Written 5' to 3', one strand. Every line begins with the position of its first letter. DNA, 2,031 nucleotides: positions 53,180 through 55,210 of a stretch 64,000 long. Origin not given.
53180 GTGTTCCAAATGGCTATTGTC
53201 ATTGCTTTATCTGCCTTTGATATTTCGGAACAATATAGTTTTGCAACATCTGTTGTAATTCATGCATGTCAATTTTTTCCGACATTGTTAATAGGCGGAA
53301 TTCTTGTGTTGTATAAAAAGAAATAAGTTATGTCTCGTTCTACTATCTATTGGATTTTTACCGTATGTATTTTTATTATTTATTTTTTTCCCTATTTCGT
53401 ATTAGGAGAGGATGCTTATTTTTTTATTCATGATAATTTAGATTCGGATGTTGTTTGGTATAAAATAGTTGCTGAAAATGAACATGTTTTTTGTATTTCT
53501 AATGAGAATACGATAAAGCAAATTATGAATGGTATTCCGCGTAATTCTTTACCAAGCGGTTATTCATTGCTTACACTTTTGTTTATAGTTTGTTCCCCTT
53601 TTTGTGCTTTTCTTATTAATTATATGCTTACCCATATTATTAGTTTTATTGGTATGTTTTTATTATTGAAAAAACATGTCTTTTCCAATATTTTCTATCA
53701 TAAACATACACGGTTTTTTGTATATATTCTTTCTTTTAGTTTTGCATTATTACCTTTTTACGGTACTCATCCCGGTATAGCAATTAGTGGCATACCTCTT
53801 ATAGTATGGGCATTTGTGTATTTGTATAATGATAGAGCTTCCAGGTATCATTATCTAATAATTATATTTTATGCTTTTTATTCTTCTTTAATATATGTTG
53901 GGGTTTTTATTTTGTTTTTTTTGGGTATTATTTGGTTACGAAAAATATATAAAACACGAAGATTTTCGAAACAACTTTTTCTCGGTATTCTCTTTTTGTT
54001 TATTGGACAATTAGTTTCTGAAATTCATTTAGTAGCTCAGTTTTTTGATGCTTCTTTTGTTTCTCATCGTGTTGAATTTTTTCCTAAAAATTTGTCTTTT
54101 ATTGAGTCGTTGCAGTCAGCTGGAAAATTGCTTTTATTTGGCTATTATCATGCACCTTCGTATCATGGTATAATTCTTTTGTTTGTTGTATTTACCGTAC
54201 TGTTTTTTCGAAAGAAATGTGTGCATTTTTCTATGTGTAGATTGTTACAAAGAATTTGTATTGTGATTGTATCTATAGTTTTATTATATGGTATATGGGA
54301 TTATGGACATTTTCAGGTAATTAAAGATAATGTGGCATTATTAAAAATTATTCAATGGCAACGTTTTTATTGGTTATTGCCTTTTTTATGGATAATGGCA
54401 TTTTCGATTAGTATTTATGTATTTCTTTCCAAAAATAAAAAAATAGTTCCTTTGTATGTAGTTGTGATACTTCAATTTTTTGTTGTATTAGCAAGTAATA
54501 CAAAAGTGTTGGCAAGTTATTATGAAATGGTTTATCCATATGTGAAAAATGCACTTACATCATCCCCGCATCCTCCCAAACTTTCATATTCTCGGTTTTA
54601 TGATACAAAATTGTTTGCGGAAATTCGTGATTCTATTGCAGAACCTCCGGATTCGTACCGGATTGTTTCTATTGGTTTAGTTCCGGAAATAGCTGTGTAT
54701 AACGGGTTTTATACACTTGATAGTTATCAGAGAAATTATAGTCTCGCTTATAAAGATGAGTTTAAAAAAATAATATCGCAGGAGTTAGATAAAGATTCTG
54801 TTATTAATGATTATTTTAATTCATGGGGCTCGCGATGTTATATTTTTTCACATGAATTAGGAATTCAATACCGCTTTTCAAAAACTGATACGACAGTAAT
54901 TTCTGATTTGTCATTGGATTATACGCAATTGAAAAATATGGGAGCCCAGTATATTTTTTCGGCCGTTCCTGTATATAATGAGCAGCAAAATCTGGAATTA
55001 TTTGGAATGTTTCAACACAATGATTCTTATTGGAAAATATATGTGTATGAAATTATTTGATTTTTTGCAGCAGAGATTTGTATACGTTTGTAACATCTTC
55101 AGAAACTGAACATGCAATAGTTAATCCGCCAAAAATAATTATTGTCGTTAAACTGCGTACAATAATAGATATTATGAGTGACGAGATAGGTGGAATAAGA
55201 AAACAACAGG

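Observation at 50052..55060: Four-gene operon resembling a lipid-carrier-dependent periplasmic glycosylation system, with unusual parts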

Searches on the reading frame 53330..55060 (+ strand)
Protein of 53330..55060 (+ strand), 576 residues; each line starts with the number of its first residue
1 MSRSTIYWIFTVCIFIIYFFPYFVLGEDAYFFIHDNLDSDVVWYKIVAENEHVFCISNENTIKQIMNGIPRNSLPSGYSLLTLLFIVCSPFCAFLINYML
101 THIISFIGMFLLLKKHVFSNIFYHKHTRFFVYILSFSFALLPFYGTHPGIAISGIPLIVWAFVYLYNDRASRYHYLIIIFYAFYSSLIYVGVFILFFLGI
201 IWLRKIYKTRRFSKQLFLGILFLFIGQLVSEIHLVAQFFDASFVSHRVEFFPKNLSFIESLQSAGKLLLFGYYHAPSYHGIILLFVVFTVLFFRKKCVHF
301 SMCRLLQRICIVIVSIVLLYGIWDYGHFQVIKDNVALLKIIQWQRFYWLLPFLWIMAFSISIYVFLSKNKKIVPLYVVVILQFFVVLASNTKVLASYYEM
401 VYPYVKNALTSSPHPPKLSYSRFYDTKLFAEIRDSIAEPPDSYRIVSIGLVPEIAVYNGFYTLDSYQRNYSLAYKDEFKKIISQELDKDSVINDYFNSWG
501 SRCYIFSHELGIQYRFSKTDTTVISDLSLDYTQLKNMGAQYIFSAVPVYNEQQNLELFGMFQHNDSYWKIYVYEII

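Call 5: search_protein_families(library=pfam, proteins=[window:53330-55060:+], max_evalue=0.01)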
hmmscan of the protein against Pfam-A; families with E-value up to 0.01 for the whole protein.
window:53330-55060:+ (576 aa): 1 family
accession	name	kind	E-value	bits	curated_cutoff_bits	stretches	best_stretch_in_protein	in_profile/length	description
PF19510.5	DUF6044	-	1.9e-164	548.7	27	1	3-575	6-563/564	Protein of unknown function (DUF6044)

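Call 6: search_protein_families(library=ncbifam, proteins=[window:53330-55060:+], max_evalue=0.01)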
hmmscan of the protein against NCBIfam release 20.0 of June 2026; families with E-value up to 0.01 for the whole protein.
window:53330-55060:+ (576 aa): 0 families

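Call 9: find_homologous_proteins(query=window:53330-55060:+, max_evalue=0.00001)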
Query window:53330-55060:+ (576 aa): 166 proteins with E <= 0.00001 among 8000 candidates; the best 120 are listed.
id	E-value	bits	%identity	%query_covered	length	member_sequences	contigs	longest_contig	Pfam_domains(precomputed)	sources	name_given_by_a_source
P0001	0.0e+0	1287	100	100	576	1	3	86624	PF19510.6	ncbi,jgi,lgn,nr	ncbi:MAG: DUF6044 family protein [Bacteroidales bacterium]|jgi:hypothetical protein|nr:DUF6044 famil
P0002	2.9e-167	576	48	100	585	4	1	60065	PF19510.6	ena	-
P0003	3.3e-167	576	48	99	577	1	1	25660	PF19510.6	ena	-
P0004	5.6e-151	522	45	99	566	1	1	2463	PF19510.6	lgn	-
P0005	2.5e-148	514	43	98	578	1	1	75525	PF19510.6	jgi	-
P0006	5.1e-145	503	43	98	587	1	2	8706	PF19510.6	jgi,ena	-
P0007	2.4e-140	487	42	99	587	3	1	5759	PF19510.6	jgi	-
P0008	2.2e-139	484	41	99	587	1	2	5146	PF19510.6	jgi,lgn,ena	-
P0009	1.2e-138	482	41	96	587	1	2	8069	PF19510.6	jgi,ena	jgi:hypothetical protein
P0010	2.8e-129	451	41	98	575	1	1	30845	PF19510.6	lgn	-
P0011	6.2e-122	427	40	99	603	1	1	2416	PF19510.6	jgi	jgi:hypothetical protein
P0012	1.0e-119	419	38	99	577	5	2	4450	PF19510.6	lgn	-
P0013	1.8e-114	402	37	98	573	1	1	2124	PF19510.6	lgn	-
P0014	7.3e-114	400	36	99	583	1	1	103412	PF19510.6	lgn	-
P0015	8.7e-114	400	38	98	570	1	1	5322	PF19510.6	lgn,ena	-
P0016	2.4e-113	398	36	96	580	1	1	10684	PF19510.6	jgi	-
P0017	8.3e-113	396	37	96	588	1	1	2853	PF19510.6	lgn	-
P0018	1.9e-112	395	35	98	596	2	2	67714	PF19510.6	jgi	jgi:hypothetical protein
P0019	4.7e-111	391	36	96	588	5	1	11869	PF19510.6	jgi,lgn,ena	-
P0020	1.2e-110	389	37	97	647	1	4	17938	PF19510.6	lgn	-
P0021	5.9e-108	380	36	98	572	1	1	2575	PF19510.6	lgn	-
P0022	1.4e-107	379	37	100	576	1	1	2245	PF19510.6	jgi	-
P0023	1.7e-104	369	36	98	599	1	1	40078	PF19510.6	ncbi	-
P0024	2.9e-102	362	35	100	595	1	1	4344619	PF19510.6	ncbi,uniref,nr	ncbi:DUF6044 family protein [Pontibacter pudoricolor]|uniref:DUF6044 family protein n=1 Tax=Pontibac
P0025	2.4e-100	355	38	95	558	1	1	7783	PF19510.6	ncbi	-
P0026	2.7e-99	352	36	99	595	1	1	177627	PF19510.6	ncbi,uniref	ncbi:DUF6044 family protein [Pontibacter populi]|uniref:DUF6044 family protein n=1 Tax=Pontibacter p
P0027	2.4e-97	345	37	98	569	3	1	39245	PF19510.6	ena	-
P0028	6.4e-97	344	36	99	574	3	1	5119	PF19510.6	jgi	-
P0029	6.5e-97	344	36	99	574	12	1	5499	PF19510.6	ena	-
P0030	7.5e-95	337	36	98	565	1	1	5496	PF19510.6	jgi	-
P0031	9.3e-95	337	34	99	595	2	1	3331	PF19510.6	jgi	jgi:hypothetical protein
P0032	4.0e-94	335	33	98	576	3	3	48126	PF19510.6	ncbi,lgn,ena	-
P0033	4.8e-94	334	35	98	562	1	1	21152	PF19510.6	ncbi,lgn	-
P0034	2.1e-93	332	36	99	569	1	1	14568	PF19510.6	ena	-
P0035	1.7e-92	329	35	98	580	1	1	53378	PF19510.6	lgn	-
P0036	2.6e-92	329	36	99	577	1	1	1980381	PF19510.6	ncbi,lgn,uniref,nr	ncbi:DUF6044 family protein [Methanoculleus receptaculi]|uniref:DUF6044 family protein n=1 Tax=Metha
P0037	3.8e-92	328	35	95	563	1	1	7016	PF19510.6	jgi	jgi:hypothetical protein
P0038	7.6e-92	327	35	98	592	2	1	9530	PF19510.6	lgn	-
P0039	8.6e-92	327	36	100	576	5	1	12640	PF19510.6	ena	-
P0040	5.2e-91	324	34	99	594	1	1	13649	PF19510.6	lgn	-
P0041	8.3e-91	324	34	98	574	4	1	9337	PF19510.6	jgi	-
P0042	5.7e-90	321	34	98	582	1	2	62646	PF19510.6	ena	-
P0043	5.0e-88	315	36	94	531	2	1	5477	PF19510.6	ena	-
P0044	5.6e-88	314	36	98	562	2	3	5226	PF19510.6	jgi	jgi:hypothetical protein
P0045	1.5e-87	313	33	99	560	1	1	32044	PF19510.6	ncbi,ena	-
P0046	2.6e-87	312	33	100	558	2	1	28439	PF19510.6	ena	-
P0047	1.4e-86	310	35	89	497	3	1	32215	PF19510.6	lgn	-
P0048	1.5e-86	310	36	97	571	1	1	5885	PF19510.6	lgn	-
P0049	1.7e-85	306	34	95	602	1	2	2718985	PF19510.6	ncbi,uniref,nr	ncbi:hypothetical protein H8S95_14885 [Pontibacter sp. KCTC 32443]|uniref:DUF6044 family protein n=1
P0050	2.9e-85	305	34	98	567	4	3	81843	PF19510.6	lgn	-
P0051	6.5e-85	304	32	100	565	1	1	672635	PF19510.6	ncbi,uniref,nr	ncbi:DUF6044 family protein [Arsenicibacter rosenii]|uniref:Glycosyltransferase RgtA/B/C/D-like doma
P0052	2.5e-84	302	35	100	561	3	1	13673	PF19510.6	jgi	jgi:hypothetical protein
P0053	4.1e-84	302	33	98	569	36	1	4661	PF19510.6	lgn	-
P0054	1.7e-83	300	33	99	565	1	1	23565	PF19510.6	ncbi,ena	-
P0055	4.1e-83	298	32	99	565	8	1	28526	PF19510.6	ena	-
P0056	7.7e-83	297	34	99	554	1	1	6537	PF19510.6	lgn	-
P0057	5.7e-82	295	33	97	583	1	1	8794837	PF19510.6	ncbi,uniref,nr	ncbi:DUF6044 family protein [Spirosoma pollinicola]|uniref:DUF6044 family protein n=1 Tax=Spirosoma 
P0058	7.5e-82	294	32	99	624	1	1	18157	PF19510.6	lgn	-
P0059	1.0e-81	294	34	95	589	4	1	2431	PF19510.6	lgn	-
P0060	1.4e-81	293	34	99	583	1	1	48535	PF19510.6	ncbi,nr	ncbi:MAG TPA: DUF6044 family protein [Bacillales bacterium]|nr:DUF6044 family protein [Bacillales ba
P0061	2.0e-81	293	32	97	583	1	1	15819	PF19510.6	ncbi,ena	-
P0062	2.5e-81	292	34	99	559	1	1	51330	PF19510.6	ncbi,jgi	-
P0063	5.3e-81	291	32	97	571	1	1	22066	PF19510.6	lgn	-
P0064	8.0e-81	291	35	90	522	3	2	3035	PF19510.6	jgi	jgi:hypothetical protein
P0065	2.3e-80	289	32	97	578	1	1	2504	PF19510.6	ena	-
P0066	4.3e-80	288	29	98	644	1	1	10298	PF19510.6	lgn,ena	-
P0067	8.0e-80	287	32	100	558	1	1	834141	PF19510.6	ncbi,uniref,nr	ncbi:DUF6044 family protein [Bacillus sp. FJAT-29814]|uniref:DUF6044 family protein n=1 Tax=Bacillus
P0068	8.3e-80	287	32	98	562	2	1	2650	PF19510.6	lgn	-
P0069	1.2e-79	287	32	100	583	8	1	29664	PF19510.6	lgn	-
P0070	1.2e-79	287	32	99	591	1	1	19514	PF19510.6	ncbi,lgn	ncbi:hypothetical protein D3C86_543200 [compost metagenome]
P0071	1.2e-79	287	32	99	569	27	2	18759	PF19510.6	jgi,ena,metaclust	metaclust:\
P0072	1.6e-79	286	32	99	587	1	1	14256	PF19510.6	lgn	-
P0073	3.2e-79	285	31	99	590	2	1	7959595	PF19510.6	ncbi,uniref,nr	ncbi:DUF6044 family protein [Spirosoma aerolatum]|uniref:DUF6044 family protein n=1 Tax=Spirosoma ae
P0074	3.7e-79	285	32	100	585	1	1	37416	PF19510.6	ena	-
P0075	6.0e-79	285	32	100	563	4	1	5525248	PF19510.6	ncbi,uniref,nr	ncbi:DUF6044 family protein [Neobacillus cucumis]|uniref:DUF6044 family protein n=1 Tax=Neobacillus 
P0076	6.8e-79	284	33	98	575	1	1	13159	PF19510.6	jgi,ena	-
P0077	7.2e-79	284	33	100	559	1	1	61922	PF19510.6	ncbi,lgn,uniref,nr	ncbi:DUF6044 family protein [Neobacillus mesonae]|uniref:DUF6044 family protein n=1 Tax=Neobacillus 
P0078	8.6e-79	284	32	97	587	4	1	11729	PF19510.6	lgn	-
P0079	1.1e-78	284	31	100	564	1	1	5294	PF19510.6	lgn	-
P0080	1.7e-78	283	31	99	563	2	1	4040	PF19510.6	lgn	-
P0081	1.8e-78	283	31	100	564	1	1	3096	PF19510.6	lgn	-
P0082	3.5e-78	282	31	99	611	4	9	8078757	PF19510.6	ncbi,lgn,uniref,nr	ncbi:DUF6044 family protein [Spirosoma linguale]|uniref:Glycosyltransferase RgtA/B/C/D-like domain-c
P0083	3.8e-78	282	33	96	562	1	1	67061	PF19510.6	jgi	jgi:hypothetical protein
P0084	4.9e-78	282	34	95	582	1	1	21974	PF20176.4,PF19510.6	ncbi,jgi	jgi:hypothetical protein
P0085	1.2e-77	280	33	98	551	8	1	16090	PF19510.6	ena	-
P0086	1.6e-77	280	32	100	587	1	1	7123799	PF19510.6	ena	-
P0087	1.6e-77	280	32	99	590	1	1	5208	PF19510.6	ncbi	-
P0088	2.4e-77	279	32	100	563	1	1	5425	PF19510.6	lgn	-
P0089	2.6e-77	279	32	97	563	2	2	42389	PF19510.6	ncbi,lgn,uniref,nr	ncbi:DUF6044 family protein [Peribacillus kribbensis]|uniref:DUF6044 family protein n=1 Tax=Peribaci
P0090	3.7e-77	279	30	100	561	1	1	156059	PF19510.6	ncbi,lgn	-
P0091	3.9e-77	279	31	100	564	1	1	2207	PF19510.6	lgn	-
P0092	5.2e-77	278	30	100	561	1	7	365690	PF19510.6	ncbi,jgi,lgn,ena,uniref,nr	ncbi:DUF6044 family protein [Niallia circulans]|jgi:hypothetical protein|uniref:DUF6044 family prote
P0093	5.3e-77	278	30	100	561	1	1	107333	PF19510.6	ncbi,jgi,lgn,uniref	ncbi:DUF6044 family protein [Niallia circulans]|jgi:hypothetical protein|uniref:DUF6044 family prote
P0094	6.8e-77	278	30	100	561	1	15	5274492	PF19510.6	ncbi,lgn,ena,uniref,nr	ncbi:hypothetical protein C2I06_13775 [Niallia circulans]|uniref:Uncharacterized protein n=1 Tax=Nia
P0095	8.4e-77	277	33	100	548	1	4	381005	PF19510.6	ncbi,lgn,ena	-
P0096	1.3e-76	277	34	98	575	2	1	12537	PF19510.6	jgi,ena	-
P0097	1.4e-76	277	33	96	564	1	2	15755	PF19510.6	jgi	-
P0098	1.5e-76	277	30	100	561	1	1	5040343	PF19510.6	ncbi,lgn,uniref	ncbi:DUF6044 family protein [Niallia sp. FSL W8-0177]|uniref:DUF6044 family protein n=1 Tax=Niallia 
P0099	1.7e-76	277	30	96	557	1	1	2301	PF19510.6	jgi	jgi:hypothetical protein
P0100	1.9e-76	276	31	100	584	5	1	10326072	PF19510.6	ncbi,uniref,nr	ncbi:DUF6044 family protein [Spirosoma endbachense]|uniref:DUF6044 family protein n=1 Tax=Spirosoma 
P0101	5.3e-76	275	31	97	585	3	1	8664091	PF19510.6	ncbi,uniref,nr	ncbi:DUF6044 family protein [Spirosoma sp. KCTC 42546]|uniref:DUF6044 family protein n=1 Tax=Spiroso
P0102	6.0e-76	275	31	100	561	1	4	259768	PF19510.6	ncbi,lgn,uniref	ncbi:DUF6044 family protein [Niallia sp. Sow4_A1]|uniref:DUF6044 family protein n=1 Tax=unclassified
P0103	9.5e-76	274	32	97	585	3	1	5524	PF19510.6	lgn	-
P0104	2.4e-75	273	32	98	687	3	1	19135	PF19510.6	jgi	jgi:ABC-type multidrug transport system fused ATPase/permease subunit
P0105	3.4e-75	272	37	49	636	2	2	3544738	PF19510.6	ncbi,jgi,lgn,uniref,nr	ncbi:hypothetical protein Mhun_3099 [Methanospirillum hungatei JF-1]|uniref:Uncharacterized protein 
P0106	3.7e-75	272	32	98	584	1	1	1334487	PF19510.6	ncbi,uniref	ncbi:DUF6044 family protein [Spirosoma flavum]|uniref:DUF6044 family protein n=1 Tax=Spirosoma flavu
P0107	6.7e-75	271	33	98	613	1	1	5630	PF19510.6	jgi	jgi:hypothetical protein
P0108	8.6e-75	271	31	95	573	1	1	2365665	PF19510.6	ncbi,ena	-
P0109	1.7e-74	270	31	98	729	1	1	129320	PF19510.6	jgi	jgi:hypothetical protein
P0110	3.2e-74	269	32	96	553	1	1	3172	PF19510.6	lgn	-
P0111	1.2e-73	267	39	60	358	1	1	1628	PF19510.6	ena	-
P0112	2.6e-73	266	32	99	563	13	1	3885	PF19510.6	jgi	jgi:hypothetical protein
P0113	2.6e-73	266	31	99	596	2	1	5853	PF19510.6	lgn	-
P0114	2.9e-73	266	32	100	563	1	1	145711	PF19510.6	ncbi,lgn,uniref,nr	ncbi:DUF6044 family protein [Neobacillus cucumis]|uniref:DUF6044 family protein n=1 Tax=Neobacillus 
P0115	2.9e-73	266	34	98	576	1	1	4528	PF19510.6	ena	-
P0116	3.2e-73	266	31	98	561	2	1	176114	PF19510.6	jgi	jgi:hypothetical protein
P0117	3.5e-73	266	30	97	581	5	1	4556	PF19510.6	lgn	-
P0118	4.0e-73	265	31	97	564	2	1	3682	PF19510.6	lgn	-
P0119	9.7e-73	264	31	99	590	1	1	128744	PF19510.6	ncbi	ncbi:DUF6044 family protein [Spirosoma harenae]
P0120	1.1e-72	264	34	98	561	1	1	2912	PF19510.6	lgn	-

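Call 10: search_solved_structures(query=window:53330-55060:+, max_evalue=10)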
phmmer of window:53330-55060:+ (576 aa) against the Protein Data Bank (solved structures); distinct sequences matched with E-value up to 10: 2.
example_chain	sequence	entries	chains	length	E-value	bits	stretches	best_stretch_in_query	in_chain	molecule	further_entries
2ypm_A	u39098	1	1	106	0.15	14.1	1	473-552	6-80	LAFCA THIOREDOXIN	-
8snb_7Y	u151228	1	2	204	2.1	10.3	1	459-501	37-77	Sperm-associated antigen 8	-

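Call 13: find_related_loci(query=A1, collection=genome_contigs, flank=8000)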
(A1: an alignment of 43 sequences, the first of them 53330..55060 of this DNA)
Query A1 (576 aa) in genome_contigs; peptide patterns used: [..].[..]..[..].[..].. (x = any residue, [..] = any of these).
599 stretches matched a pattern (row limit reached: there are more); 589 encode a relative of the query (tblastn E <= 1e-3); the best 80 are kept; 80 distinct loci.
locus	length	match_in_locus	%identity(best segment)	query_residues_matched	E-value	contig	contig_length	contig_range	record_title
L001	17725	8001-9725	36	9-576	8e-103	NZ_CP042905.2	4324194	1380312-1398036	Promethearchaeum syntrophicum strain MK-D1 chromosome, complete genome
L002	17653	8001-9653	33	2-576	2e-99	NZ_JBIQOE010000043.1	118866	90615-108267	MAG: Mesobacillus sp. isolate MAGSeO4RS1TR2P1 k141_2066, whole genome shotgun sequence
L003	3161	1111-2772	34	1-575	7e-102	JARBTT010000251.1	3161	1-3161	MAG: Massilibacillus sp. isolate L_E1_T20_C_bin.151 scaffold_63942, whole genome shotgun sequence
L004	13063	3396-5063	35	9-575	2e-99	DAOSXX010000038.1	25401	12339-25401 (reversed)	MAG TPA_asm: Methanothrix sp. isolate AMR_MDS_2100 NODE_1248_length_25401_cov_60.887122, whole genome shotgun sequence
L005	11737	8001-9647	34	9-575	4e-99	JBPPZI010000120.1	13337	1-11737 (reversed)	MAG: Pseudogracilibacillus sp. isolate A3-12A NODE_146_length_13337_cov_0.388503, whole genome shotgun sequence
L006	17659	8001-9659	34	4-576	7e-99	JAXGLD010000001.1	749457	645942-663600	MAG: Syntrophomonadaceae bacterium isolate AnMBR.bin200 bin200_1, whole genome shotgun sequence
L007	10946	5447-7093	34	9-575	1e-98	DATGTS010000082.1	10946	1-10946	MAG TPA_asm: Candidatus Avamphibacillus sp. isolate SMAG_U10509 k141_1660175, whole genome shotgun sequence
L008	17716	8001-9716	36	4-575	2e-98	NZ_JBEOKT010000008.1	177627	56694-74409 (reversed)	Pontibacter populi strain HYL7-15 NODE_8_length_177627_cov_37.017623, whole genome shotgun sequence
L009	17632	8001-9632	34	9-576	2e-98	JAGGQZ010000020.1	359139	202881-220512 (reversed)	Chryseobacterium sp. ISL-80 ISL80_21, whole genome shotgun sequence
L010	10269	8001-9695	34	3-575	1e-98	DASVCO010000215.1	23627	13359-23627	MAG TPA_asm: Bacillales bacterium isolate SMAG_U2008 k141_1673482, whole genome shotgun sequence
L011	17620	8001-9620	34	14-575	2e-97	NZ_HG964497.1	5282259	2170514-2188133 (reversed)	Bacillus sp. EB01, whole genome shotgun sequence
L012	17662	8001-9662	36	14-575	3e-97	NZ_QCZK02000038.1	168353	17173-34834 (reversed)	Botryobacter ruber strain SYSU D60016 SYSU_D60016_Contig38, whole genome shotgun sequence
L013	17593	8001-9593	35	24-575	3e-97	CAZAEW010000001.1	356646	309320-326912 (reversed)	MAG TPA_asm: uncultured Bacillus sp. isolate binchicken_co158_22 genome assembly, contig: NODE_16_length_356646_cov_8.99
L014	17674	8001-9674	35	7-575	9e-97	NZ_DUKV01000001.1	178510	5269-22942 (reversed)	MAG: Methanocalculus sp. isolate UBA9912 contig_3996, whole genome shotgun sequence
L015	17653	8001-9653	33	2-576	6e-97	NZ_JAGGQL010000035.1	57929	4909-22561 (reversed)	Bacillus sp. ISL-37 ISL37_36, whole genome shotgun sequence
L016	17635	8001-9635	35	10-575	2e-96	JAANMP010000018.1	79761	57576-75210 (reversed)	Bacillus sp. MM2020_1 NODE_18_length_79761_cov_20.141334, whole genome shotgun sequence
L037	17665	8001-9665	33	3-576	1e-92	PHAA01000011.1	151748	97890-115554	MAG: Firmicutes bacterium HGW-Firmicutes-15 bjp_ig2069_scaffold_196, whole genome shotgun sequence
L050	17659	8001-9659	33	2-576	5e-92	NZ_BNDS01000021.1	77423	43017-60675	Neobacillus kokaensis strain LOB 377 sequence21, whole genome shotgun sequence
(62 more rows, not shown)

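Call 16: find_encoding_contigs(protein=P0002, flank=8000, max_places=2)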
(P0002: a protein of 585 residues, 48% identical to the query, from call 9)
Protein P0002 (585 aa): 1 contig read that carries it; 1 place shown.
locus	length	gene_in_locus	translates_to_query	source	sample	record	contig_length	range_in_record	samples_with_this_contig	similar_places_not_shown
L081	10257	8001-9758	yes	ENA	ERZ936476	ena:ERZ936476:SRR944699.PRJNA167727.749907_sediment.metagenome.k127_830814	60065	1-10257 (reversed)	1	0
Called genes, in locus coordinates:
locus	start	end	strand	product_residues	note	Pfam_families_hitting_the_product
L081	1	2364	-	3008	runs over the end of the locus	PF19190:BACON_2 (weak), PF13004:BACON, PF19190:BACON_2 (weak), PF13306:LRR_5, PF13306:LRR_5, PF19190:BACON_2, PF13306:LRR_5, PF18962:Por_Secre_tail, +3 more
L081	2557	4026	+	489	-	PF00133:tRNA-synt_1 (faint), PF01406:tRNA-synt_1e, PF09334:tRNA-synt_1g (faint)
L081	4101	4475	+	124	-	PF09345:SiaC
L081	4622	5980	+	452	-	PF00070:Pyr_redox (faint), PF00890:FAD_binding_2 (weak), PF01266:DAO, PF01946:Thi4 (weak), PF07992:Pyr_redox_2 (weak), PF12831:FAD_oxidored, PF13450:NAD_binding_8, PF01593:Amino_oxidase, +1 more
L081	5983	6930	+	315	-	PF00535:Glycos_transf_2, PF10111:Glyco_tranf_2_2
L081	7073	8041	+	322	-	PF03706:LPG_synthase_TM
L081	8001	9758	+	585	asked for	PF19510:DUF6044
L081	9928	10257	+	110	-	?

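Call 17: find_encoding_contigs(protein=P0005, flank=8000, max_places=1)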
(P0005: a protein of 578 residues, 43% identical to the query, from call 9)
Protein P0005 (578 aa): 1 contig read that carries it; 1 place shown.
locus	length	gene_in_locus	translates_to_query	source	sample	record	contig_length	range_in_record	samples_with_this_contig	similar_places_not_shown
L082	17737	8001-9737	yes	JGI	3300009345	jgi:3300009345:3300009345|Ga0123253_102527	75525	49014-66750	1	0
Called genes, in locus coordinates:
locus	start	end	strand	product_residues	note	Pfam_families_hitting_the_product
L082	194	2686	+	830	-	PF13205:Big_5, PF22904:NOMO1-like_2nd (faint), PF09912:DUF2141 (faint)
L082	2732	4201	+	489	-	PF00133:tRNA-synt_1 (faint), PF01406:tRNA-synt_1e, PF09334:tRNA-synt_1g (faint), PF23493:CysS_C (weak)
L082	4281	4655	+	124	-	PF09345:SiaC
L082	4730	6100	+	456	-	PF00070:Pyr_redox (faint), PF00890:FAD_binding_2 (faint), PF01266:DAO (weak), PF03486:HI0933_like (faint), PF07992:Pyr_redox_2 (faint), PF12831:FAD_oxidored (weak), PF13450:NAD_binding_8, PF01593:Amino_oxidase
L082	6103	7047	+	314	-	PF00535:Glycos_transf_2, PF10111:Glyco_tranf_2_2, PF13641:Glyco_tranf_2_3 (weak)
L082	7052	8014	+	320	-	PF03706:LPG_synthase_TM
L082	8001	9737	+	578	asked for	PF19510:DUF6044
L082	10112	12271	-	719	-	PF03382:DUF285, PF18962:Por_Secre_tail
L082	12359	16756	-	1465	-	PF00801:PKD (weak), PF18911:PKD_4 (weak), PF13385:Laminin_G_3, PF17892:Cadherin_5 (weak), PF17963:Big_9, PF00704:Glyco_hydro_18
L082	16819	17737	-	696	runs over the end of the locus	PF14099:Polysacc_lyase, PF24517:CBM96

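Call 18: find_encoding_contigs(protein=P0014, flank=8000, max_places=1)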
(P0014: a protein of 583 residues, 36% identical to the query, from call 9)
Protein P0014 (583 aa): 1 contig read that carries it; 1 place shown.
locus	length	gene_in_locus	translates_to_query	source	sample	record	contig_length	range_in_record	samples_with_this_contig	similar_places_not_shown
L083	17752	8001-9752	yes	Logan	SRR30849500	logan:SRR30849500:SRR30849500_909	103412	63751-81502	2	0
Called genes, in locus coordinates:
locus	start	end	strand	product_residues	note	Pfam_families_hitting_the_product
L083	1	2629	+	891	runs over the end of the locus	-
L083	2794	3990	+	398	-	-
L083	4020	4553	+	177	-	PF21980:MksE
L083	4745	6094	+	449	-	PF00070:Pyr_redox (faint), PF00890:FAD_binding_2, PF01266:DAO, PF01593:Amino_oxidase, PF01946:Thi4 (weak), PF03486:HI0933_like (faint), PF12831:FAD_oxidored, PF13450:NAD_binding_8, +1 more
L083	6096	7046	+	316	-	PF00535:Glycos_transf_2, PF10111:Glyco_tranf_2_2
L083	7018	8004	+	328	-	PF03706:LPG_synthase_TM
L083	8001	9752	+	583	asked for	PF19510:DUF6044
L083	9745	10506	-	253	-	PF05050:Methyltransf_21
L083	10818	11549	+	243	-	PF01925:TauE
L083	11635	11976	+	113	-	-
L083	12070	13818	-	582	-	PF00246:Peptidase_M14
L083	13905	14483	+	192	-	PF02622:DUF179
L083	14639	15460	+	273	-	PF28045:HAEPLYID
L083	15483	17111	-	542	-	PF00171:Aldedh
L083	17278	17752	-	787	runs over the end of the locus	PF16561:AMPK1_CBM (weak), PF00128:Alpha-amylase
